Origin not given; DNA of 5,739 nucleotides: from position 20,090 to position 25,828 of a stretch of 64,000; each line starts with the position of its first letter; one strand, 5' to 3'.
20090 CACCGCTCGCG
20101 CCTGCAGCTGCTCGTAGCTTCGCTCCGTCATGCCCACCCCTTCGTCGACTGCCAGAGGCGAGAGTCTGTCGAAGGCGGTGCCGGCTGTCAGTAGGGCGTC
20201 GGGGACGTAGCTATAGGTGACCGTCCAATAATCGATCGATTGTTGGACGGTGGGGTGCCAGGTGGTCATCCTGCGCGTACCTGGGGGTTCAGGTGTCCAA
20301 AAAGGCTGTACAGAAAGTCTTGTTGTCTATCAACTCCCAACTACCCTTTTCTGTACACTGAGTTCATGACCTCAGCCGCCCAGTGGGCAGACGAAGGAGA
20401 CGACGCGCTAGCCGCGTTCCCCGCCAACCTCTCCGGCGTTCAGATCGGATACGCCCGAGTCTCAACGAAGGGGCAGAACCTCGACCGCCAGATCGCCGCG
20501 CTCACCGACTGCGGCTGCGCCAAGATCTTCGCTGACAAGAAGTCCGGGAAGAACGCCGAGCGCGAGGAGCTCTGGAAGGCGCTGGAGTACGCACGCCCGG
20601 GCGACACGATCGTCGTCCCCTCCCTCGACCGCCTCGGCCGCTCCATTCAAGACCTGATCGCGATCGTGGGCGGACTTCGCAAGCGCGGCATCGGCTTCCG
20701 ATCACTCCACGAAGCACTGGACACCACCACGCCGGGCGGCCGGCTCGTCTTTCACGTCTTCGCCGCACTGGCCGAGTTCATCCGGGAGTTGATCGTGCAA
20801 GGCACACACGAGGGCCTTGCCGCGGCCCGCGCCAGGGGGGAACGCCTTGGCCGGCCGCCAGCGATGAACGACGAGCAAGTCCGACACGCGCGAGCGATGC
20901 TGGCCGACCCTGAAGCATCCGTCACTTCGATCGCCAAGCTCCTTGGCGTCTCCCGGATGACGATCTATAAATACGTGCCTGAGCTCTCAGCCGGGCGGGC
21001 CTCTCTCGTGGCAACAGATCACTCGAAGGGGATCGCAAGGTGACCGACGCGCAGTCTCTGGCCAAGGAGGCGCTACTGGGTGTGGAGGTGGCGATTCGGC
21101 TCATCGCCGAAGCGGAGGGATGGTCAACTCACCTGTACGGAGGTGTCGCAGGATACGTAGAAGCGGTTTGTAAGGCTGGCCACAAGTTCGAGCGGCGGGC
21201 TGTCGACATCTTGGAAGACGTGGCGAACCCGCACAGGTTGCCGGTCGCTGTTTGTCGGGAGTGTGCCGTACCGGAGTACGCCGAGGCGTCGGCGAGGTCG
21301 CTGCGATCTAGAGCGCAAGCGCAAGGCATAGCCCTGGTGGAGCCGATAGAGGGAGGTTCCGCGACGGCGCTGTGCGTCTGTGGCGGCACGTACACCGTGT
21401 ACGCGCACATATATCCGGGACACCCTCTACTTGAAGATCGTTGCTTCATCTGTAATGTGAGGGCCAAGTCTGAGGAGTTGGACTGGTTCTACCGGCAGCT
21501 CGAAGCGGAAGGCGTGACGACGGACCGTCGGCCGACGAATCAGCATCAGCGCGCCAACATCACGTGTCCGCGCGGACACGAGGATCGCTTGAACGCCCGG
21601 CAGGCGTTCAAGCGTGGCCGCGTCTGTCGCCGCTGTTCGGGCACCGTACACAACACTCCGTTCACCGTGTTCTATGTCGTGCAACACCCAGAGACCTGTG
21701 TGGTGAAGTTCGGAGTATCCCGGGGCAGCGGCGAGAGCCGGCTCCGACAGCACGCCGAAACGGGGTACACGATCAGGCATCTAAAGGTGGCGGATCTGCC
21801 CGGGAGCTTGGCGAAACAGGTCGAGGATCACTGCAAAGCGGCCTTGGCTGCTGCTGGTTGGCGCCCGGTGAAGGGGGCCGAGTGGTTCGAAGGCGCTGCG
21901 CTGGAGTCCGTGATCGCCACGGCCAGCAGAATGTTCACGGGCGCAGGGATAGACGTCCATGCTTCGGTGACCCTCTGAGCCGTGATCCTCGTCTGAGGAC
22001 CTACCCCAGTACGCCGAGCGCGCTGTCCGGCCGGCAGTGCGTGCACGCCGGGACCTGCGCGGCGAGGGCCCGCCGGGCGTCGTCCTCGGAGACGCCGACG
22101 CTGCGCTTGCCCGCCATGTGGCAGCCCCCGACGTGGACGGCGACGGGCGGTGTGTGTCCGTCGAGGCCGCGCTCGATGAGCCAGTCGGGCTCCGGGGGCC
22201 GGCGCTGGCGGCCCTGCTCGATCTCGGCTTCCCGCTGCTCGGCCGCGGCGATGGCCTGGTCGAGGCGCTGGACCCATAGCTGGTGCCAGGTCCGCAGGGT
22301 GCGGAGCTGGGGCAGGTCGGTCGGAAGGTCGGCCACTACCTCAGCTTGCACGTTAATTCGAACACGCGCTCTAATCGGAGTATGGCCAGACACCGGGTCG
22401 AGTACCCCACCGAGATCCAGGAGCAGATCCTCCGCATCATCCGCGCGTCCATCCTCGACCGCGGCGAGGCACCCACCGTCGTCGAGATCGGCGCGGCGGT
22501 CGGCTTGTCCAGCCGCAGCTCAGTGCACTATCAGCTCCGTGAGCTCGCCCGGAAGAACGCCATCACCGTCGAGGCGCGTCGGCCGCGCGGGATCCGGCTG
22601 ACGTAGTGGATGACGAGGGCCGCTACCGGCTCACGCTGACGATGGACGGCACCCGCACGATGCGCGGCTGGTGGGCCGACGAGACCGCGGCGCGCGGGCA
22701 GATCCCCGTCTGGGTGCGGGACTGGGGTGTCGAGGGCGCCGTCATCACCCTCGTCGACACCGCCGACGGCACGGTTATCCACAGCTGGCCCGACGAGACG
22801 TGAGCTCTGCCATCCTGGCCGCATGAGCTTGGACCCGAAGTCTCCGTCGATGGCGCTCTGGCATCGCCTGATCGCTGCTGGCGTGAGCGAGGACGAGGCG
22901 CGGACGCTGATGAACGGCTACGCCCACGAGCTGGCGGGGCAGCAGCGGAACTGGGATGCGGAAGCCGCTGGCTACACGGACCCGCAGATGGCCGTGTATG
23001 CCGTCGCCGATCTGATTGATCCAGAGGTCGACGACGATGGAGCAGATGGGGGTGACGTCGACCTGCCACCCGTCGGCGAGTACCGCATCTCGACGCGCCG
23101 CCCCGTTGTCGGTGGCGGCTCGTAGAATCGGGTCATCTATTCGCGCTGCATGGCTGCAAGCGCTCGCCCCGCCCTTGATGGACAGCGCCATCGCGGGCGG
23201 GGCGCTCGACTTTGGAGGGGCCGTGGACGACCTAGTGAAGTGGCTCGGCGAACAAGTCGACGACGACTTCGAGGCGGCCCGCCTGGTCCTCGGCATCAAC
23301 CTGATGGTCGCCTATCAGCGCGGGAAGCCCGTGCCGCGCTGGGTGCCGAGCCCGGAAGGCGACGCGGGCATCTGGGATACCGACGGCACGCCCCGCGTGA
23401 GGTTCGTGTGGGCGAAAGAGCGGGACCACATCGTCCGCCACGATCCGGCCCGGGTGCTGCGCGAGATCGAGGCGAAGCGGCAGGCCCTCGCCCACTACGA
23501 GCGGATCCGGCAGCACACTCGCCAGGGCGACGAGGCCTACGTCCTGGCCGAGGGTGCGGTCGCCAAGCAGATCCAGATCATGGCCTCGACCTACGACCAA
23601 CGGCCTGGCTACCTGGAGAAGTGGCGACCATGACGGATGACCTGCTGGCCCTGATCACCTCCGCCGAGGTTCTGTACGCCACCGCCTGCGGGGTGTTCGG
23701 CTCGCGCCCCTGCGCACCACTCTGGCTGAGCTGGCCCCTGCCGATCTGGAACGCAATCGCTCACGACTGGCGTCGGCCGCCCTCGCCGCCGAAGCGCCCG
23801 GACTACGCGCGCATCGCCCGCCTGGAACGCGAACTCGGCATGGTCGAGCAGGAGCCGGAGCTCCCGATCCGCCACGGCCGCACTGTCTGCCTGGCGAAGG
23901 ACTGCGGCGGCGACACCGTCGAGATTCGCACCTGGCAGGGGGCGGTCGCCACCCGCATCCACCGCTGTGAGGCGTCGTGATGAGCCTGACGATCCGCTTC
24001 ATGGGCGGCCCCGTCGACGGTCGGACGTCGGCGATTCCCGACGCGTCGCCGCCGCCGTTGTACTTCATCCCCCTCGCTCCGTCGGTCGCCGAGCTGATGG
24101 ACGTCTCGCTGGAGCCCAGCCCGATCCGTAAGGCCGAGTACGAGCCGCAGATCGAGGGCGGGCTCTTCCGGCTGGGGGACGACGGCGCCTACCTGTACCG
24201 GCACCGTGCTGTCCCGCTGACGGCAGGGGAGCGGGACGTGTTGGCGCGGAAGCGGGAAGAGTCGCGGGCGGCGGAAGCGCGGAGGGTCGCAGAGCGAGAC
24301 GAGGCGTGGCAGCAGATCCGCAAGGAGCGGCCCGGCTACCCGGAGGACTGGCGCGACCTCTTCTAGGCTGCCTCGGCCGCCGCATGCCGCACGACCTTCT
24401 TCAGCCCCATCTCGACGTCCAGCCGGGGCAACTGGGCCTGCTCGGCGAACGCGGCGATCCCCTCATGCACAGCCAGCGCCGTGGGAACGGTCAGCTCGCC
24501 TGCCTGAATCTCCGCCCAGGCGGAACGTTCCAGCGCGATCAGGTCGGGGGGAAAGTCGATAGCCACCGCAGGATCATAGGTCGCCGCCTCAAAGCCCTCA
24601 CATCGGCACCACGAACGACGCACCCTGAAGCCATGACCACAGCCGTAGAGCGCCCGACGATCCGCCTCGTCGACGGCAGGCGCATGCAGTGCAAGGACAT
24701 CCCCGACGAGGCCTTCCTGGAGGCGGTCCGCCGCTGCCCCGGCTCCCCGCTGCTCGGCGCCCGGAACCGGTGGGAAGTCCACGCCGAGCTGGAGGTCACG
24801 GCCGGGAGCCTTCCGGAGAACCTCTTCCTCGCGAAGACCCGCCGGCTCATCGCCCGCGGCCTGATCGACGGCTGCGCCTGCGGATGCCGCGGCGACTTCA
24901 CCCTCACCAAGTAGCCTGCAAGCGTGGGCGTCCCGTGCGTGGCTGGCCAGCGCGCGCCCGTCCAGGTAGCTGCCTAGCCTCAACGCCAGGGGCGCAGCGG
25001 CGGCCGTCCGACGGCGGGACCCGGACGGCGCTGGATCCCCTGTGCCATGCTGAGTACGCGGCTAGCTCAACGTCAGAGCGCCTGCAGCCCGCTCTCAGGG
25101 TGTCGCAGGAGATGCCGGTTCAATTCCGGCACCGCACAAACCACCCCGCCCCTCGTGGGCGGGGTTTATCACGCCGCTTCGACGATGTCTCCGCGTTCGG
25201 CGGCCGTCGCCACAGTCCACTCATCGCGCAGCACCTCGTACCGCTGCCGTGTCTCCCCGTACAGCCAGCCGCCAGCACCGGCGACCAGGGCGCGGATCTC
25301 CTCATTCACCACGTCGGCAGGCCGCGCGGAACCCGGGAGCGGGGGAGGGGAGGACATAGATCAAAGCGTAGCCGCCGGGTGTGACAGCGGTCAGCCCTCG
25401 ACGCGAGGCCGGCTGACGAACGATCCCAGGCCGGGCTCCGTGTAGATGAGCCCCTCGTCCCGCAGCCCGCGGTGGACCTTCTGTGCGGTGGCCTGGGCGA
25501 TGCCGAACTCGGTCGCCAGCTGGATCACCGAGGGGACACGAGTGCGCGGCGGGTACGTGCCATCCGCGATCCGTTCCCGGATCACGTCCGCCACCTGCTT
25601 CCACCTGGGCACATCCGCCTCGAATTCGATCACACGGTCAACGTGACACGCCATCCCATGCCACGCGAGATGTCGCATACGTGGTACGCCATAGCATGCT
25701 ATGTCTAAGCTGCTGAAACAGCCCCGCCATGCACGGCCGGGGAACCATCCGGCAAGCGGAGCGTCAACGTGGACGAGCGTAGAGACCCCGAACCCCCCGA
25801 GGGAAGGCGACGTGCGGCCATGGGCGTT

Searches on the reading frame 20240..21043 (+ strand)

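Call 85: search_protein_families(library=pfam, proteins=[window:20240-21043:+], max_evalue=0.001)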
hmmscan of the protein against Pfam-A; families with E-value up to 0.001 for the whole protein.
window:20240-21043:+ (267 aa): 6 families
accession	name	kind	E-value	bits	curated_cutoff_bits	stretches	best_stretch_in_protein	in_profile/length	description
PF00239.26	Resolvase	-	8.4e-42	143.1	23.3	1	69-201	2-144/145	Resolvase, N terminal domain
PF02796.21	HTH_7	-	4.2e-11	43.2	23.8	1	204-248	1-44/45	Helix-turn-helix domain of resolvase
PF08279.18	HTH_11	-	3.4e-06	27.3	25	1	222-254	12-44/55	HTH domain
PF13565.12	HTH_32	-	6e-06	27.2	33.7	1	190-245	11-72/73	Homeodomain-like domain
PF13384.12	HTH_23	-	0.00035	20.8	24.6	1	221-247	14-39/50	Homeodomain-like domain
PF13309.12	HTH_22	-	0.00047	20.6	29.6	1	227-245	43-61/63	HTH domain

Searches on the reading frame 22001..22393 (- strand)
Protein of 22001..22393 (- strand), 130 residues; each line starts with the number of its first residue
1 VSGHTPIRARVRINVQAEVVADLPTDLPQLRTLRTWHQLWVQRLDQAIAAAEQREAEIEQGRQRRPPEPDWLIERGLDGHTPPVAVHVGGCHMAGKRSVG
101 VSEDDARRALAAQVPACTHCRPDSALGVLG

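Call 85: search_protein_families(library=pfam, proteins=[window:22001-22393:-], max_evalue=0.001)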
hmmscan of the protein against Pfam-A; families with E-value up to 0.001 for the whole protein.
window:22001-22393:- (130 aa): 1 family
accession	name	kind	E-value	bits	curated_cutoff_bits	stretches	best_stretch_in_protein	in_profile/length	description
PF19746.4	DUF6233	-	1.3e-21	76.9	27.6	1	71-127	1-59/59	Family of unknown function (DUF6233)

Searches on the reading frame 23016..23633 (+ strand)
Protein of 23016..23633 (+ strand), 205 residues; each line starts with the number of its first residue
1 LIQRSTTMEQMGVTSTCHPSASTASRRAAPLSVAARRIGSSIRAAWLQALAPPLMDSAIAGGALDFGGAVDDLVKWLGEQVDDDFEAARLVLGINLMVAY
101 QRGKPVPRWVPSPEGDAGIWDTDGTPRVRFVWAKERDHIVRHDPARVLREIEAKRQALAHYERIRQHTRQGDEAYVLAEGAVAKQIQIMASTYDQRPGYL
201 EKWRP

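Call 85: search_protein_families(library=pfam, proteins=[window:23016-23633:+], max_evalue=0.001)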
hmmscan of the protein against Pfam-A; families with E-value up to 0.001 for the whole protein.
window:23016-23633:+ (205 aa): 1 family
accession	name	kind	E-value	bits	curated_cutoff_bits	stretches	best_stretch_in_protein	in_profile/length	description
PF19730.4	DUF6221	-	2e-22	80.5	27.6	1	71-205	2-122/122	Family of unknown function (DUF6221)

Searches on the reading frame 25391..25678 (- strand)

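Call 85: search_protein_families(library=pfam, proteins=[window:25391-25678:-], max_evalue=0.001)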
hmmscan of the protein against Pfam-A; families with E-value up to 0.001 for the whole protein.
window:25391-25678:- (95 aa): 1 family
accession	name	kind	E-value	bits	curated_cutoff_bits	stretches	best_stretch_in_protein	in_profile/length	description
PF00392.27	GntR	-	9.7e-12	44.8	27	1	27-88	3-64/64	Bacterial regulatory proteins, gntR family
